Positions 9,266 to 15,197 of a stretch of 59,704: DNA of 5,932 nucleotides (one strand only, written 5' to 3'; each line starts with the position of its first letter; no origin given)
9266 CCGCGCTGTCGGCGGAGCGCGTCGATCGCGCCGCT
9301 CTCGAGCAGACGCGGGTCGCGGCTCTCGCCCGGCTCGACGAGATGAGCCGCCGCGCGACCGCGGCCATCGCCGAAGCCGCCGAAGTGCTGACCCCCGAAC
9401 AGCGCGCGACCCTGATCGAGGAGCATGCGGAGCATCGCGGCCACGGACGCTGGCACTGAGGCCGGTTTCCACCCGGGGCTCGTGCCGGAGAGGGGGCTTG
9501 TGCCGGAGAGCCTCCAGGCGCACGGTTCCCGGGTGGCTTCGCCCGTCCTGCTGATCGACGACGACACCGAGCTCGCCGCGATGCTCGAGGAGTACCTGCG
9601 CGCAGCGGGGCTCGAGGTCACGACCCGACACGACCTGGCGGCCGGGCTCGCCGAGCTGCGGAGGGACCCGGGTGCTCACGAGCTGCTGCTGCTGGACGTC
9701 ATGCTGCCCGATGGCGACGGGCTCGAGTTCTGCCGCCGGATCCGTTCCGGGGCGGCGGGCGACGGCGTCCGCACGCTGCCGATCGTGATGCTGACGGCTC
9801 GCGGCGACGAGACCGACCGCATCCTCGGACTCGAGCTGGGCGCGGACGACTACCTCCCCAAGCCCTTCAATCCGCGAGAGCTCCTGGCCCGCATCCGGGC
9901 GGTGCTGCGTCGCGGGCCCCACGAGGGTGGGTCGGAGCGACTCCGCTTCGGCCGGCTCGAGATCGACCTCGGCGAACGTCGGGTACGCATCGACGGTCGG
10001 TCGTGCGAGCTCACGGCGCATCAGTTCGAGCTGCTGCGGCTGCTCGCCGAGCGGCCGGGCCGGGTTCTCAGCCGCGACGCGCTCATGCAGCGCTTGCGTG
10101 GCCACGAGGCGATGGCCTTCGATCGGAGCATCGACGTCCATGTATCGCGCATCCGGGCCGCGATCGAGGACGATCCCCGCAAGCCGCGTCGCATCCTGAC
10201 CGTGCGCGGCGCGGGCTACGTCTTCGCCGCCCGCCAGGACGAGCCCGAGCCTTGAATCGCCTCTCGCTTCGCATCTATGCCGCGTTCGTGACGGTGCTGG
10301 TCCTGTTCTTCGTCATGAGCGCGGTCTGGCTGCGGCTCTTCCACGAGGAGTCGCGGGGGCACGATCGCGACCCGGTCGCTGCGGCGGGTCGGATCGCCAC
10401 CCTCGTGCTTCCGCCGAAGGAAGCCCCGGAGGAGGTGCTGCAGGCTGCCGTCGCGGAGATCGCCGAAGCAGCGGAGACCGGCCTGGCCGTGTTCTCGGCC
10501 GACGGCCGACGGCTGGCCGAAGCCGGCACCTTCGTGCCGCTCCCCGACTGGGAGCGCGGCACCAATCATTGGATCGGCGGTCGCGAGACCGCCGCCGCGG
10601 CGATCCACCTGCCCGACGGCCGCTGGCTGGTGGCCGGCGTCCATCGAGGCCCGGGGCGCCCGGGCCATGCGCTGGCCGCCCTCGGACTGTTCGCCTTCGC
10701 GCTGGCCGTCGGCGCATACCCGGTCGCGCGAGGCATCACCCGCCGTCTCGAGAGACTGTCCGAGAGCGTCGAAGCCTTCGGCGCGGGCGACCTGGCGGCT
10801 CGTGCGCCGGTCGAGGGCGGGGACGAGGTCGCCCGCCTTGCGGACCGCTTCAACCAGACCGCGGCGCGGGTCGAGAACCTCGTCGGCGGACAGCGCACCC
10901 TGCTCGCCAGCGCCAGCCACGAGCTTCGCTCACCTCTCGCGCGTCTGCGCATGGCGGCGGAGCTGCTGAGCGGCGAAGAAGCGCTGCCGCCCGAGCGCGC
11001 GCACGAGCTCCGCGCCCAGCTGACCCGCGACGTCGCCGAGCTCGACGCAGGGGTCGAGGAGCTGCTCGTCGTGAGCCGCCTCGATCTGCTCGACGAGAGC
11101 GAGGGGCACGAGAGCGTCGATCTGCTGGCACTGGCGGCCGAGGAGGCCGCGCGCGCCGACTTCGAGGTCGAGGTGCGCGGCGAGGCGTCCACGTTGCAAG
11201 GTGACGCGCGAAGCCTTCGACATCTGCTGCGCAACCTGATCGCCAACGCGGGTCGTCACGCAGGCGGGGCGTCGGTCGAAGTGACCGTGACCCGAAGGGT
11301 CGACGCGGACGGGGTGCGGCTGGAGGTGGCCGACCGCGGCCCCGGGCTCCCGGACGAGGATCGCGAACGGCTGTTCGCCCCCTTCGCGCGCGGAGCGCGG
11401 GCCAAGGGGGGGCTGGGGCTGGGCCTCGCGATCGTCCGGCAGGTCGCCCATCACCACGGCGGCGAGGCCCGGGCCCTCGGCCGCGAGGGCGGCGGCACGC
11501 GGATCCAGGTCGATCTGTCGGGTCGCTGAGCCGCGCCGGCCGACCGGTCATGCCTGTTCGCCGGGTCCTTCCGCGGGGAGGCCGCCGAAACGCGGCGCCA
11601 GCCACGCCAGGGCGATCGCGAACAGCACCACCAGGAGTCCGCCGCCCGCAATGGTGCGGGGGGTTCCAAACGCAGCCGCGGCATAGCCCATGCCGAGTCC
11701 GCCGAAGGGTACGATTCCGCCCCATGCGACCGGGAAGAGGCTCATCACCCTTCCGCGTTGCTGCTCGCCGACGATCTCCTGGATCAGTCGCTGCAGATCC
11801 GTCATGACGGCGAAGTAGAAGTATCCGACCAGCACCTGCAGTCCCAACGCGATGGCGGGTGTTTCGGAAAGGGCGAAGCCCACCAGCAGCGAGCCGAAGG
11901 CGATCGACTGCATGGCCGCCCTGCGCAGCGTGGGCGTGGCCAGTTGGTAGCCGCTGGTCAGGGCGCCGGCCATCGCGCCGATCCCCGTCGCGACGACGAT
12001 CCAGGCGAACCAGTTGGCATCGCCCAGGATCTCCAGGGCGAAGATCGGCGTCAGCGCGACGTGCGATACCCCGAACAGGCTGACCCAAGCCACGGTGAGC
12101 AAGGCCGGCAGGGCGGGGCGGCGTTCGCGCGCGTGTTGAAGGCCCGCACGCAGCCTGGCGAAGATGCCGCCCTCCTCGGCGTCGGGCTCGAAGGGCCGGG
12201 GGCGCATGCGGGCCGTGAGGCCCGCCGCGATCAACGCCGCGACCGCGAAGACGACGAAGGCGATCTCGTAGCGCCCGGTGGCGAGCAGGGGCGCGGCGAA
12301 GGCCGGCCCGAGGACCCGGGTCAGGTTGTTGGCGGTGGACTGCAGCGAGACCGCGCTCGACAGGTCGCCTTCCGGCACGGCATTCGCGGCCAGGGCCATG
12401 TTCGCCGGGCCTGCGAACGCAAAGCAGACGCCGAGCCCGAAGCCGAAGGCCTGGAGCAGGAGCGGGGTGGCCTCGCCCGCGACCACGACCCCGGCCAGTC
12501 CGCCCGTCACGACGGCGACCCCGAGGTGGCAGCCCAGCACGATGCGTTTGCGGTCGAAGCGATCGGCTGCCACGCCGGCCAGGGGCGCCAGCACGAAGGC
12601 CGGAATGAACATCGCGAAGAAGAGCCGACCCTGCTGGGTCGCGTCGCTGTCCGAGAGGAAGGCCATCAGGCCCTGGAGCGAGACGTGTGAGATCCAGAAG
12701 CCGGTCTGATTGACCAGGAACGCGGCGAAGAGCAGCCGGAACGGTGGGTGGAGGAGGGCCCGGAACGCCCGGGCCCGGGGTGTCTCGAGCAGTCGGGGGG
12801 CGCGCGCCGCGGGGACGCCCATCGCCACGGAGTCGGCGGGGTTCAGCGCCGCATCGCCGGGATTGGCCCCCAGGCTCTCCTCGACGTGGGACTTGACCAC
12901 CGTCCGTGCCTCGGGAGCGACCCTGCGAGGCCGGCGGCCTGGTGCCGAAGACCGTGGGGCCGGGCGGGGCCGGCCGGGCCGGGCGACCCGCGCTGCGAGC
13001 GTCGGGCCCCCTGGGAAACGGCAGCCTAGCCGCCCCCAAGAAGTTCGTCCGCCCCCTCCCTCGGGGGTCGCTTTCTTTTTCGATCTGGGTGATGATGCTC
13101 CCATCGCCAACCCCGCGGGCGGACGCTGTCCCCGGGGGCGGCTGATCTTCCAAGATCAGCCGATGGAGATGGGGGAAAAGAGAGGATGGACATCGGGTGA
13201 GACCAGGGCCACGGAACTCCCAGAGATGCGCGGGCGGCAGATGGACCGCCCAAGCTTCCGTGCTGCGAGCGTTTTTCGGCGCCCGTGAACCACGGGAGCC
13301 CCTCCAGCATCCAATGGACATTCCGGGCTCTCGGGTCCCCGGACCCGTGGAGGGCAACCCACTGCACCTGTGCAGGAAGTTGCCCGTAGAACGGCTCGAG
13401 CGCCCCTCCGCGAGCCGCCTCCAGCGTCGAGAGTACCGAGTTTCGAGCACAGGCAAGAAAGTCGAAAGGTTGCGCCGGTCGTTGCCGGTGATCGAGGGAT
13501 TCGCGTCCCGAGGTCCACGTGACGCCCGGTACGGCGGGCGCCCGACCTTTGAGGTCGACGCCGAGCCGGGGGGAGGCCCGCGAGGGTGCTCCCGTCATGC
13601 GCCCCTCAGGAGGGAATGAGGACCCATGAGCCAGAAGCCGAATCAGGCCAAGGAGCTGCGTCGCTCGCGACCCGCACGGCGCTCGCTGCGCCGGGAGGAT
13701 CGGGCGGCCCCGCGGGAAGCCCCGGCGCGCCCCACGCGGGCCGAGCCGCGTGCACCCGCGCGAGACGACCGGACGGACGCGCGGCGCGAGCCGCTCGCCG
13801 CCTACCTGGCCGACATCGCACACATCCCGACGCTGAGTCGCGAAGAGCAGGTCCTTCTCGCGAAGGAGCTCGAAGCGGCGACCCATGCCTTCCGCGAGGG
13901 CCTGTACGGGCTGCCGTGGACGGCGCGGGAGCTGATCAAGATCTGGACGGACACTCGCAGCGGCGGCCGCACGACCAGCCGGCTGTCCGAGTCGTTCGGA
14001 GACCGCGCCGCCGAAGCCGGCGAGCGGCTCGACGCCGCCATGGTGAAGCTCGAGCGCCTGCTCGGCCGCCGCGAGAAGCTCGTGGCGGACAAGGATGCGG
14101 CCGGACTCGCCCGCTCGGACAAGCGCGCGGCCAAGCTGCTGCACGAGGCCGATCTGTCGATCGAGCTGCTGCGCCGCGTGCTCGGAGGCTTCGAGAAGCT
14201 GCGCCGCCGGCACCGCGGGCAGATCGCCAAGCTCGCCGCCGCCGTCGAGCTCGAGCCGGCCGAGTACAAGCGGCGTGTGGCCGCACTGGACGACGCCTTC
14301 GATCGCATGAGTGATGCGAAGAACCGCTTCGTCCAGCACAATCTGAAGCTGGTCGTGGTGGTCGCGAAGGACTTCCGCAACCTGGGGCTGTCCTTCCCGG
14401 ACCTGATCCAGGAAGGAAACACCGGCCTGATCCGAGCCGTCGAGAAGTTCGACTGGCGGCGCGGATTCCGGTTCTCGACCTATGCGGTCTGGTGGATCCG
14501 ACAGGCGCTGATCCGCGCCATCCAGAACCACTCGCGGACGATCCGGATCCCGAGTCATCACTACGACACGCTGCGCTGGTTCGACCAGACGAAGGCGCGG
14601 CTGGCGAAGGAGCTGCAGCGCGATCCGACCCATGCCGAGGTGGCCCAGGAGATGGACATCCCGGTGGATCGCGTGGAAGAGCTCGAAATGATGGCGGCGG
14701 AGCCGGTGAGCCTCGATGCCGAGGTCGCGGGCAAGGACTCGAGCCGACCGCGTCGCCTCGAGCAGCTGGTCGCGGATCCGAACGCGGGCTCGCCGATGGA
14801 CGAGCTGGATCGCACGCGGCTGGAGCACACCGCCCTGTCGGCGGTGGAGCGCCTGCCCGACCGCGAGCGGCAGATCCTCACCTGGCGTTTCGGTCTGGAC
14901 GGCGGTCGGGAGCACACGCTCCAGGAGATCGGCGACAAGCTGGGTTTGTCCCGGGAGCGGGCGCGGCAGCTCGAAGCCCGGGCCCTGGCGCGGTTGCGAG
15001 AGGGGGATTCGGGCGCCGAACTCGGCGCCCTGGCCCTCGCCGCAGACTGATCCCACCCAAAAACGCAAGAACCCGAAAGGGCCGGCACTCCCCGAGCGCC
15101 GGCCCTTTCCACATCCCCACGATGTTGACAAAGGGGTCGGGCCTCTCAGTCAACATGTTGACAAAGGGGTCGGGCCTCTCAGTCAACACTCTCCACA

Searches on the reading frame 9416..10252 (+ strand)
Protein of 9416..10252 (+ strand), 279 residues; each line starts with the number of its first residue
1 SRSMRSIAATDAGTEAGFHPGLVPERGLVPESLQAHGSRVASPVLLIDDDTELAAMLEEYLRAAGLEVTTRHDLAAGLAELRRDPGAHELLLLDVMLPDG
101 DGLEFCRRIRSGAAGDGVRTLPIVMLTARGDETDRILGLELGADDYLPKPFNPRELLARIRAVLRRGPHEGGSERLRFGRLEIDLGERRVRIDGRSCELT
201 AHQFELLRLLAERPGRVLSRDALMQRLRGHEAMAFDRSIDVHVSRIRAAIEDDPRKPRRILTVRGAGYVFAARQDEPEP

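Call 53: search_protein_families(library=pfam, proteins=[window:9416-10252:+], max_evalue=0.00001)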
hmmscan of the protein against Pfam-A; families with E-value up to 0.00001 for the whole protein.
window:9416-10252:+ (279 aa): 2 families
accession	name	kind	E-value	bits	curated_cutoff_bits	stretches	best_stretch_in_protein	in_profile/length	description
PF00486.34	Trans_reg_C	-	7.2e-25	87.3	26.2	1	195-270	2-77/77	Transcriptional regulatory protein, C terminal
PF00072.30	Response_reg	-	2.2e-24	86.2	30.2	1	44-161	1-111/111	Response regulator receiver domain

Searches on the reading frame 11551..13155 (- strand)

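Call 53: search_protein_families(library=pfam, proteins=[window:11551-13155:-], max_evalue=0.00001)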
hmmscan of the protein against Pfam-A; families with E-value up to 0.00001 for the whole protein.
window:11551-13155:- (535 aa): 2 families
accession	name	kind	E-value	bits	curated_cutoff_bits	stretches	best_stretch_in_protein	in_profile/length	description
PF05977.19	MFS_3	-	3.5e-33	115.3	27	1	131-516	4-390/524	Transmembrane secretion effector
PF07690.21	MFS_1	-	2.5e-28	99.4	33.4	1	142-479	1-340/347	Major Facilitator Superfamily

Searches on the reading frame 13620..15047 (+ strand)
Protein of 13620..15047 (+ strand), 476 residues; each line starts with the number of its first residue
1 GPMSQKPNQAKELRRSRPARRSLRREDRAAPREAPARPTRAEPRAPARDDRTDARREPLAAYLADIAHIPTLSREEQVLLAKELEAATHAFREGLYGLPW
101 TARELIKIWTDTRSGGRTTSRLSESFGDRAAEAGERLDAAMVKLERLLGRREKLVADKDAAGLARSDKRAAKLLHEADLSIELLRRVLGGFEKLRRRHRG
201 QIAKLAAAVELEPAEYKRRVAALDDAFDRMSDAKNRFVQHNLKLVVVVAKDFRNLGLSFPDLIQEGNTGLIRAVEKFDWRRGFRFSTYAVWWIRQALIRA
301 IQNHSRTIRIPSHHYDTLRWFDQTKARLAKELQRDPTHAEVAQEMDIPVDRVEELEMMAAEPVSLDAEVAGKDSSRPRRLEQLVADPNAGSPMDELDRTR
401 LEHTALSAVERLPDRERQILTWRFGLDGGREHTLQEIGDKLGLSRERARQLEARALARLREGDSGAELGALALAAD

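Call 53: search_protein_families(library=pfam, proteins=[window:13620-15047:+], max_evalue=0.00001)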
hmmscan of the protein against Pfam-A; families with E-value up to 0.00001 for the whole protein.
window:13620-15047:+ (476 aa): 3 families
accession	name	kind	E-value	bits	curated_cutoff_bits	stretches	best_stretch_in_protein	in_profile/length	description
PF04545.22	Sigma70_r4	-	1.2e-21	76.4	24.1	1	409-461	2-50/50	Sigma-70, region 4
PF04542.20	Sigma70_r2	-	6e-19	68.1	24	1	237-307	1-71/71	Sigma-70 region 2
PF04539.22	Sigma70_r3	-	1.4e-13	51.2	25.3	1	323-394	8-76/78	Sigma-70 region 3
